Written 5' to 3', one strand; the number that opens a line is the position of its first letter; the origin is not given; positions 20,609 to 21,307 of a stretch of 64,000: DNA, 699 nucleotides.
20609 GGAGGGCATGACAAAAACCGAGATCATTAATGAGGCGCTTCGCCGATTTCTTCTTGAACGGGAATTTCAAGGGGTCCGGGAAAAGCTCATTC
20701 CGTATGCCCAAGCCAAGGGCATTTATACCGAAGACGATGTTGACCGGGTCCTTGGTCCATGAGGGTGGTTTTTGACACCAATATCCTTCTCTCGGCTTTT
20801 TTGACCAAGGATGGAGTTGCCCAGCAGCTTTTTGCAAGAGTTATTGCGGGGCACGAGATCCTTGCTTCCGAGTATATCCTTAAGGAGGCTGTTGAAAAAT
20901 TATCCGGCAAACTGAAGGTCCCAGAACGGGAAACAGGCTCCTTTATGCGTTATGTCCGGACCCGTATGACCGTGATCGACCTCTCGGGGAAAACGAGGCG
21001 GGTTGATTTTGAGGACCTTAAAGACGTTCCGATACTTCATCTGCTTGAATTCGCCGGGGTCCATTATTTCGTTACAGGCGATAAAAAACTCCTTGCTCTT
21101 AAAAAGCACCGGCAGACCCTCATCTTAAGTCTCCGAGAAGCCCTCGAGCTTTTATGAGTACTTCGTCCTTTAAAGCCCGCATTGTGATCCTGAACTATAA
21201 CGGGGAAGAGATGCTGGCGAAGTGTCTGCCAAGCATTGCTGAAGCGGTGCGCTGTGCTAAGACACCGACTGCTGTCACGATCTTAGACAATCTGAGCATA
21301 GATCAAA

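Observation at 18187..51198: Recurrent embedding of toxin-antitoxin, Abi and ATPase-nuclease cassettes inside a single co-directional glycan-biosynthesis operon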

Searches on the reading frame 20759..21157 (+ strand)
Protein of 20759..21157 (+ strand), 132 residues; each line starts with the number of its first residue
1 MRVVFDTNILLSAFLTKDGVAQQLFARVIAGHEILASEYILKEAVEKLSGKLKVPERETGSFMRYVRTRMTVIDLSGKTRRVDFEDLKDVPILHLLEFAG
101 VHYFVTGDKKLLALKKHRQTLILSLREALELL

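Call 3: search_protein_families(library=pfam, proteins=[window:20759-21157:+], max_evalue=0.01)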
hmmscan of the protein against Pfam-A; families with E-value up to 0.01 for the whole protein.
window:20759-21157:+ (132 aa): 2 families
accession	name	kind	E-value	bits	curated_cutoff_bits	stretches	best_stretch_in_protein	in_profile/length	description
PF13470.12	PIN_3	-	1.5e-07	32.7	27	1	2-110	1-115/115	PIN domain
PF16289.11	PIN_12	-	0.0017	19.2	32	1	3-55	1-56/172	PIN domain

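Call 35: search_protein_families(library=padloc, proteins=[window:20759-21157:+], max_evalue=0.01)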
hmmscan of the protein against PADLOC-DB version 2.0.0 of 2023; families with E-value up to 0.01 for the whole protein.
window:20759-21157:+ (132 aa): 1 family
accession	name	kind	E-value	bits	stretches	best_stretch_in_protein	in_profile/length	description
PDLC04421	PDC-M11A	-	0.0021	14.8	1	2-132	2-143/486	-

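Call 36: search_protein_families(library=ncbifam, proteins=[window:20759-21157:+], max_evalue=0.01)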
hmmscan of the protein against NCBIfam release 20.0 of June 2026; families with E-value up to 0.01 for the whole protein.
window:20759-21157:+ (132 aa): 1 family
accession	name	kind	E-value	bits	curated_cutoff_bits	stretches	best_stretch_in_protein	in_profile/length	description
TIGR00305.1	TIGR00305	equivalog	3.3e-07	30.6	29.15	1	2-114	1-115/115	putative toxin-antitoxin system toxin component, PIN family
